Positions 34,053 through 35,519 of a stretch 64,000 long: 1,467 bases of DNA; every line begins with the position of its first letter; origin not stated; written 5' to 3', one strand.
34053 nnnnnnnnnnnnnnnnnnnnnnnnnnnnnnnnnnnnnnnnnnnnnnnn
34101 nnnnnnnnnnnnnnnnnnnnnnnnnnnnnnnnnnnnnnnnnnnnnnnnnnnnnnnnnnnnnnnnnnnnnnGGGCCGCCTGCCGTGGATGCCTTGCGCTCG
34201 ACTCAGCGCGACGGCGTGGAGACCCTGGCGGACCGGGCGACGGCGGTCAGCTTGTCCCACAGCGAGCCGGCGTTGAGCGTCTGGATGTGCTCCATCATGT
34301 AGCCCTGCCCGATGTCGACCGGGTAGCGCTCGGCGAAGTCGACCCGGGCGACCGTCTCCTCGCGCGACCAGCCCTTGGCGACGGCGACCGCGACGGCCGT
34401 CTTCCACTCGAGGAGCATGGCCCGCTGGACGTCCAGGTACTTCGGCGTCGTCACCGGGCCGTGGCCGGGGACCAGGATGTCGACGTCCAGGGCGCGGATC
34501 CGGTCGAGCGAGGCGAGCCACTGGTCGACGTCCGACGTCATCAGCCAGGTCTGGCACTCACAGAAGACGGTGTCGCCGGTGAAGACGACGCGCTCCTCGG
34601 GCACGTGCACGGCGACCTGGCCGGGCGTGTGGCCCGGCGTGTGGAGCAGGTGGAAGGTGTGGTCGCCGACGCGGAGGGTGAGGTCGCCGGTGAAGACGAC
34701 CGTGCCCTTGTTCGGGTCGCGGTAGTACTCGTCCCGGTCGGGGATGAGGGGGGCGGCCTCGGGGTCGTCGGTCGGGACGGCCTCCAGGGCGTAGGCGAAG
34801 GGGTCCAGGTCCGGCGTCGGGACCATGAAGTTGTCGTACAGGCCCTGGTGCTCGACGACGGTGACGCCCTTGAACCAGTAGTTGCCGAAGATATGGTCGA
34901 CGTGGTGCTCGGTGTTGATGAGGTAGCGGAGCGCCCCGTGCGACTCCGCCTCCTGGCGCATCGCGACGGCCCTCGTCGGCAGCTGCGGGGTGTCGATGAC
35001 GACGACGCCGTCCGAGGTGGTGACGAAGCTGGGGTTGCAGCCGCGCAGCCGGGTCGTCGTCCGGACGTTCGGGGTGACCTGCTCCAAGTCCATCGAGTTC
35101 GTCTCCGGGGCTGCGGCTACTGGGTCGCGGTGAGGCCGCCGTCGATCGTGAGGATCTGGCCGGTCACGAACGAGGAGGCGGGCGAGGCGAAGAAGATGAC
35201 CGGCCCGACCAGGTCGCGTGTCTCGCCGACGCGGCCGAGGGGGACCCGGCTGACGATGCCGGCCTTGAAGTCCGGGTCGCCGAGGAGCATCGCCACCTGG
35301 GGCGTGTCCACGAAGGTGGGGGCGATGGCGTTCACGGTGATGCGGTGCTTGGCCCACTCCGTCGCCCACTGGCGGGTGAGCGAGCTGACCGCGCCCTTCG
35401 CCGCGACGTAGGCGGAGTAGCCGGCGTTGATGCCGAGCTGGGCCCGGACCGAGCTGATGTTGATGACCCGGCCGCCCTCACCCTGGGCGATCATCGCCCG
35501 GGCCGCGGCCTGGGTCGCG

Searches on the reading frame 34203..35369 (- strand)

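Call 12: search_protein_families(library=pfam, proteins=[window:34203-35369:-])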
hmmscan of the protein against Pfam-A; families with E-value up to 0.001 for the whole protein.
window:34203-35369:- (388 aa): 1 family
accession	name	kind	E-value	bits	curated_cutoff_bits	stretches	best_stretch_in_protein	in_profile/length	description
PF00753.33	Lactamase_B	-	2.3e-25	90.1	22.7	1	108-303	3-196/196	Metallo-beta-lactamase superfamily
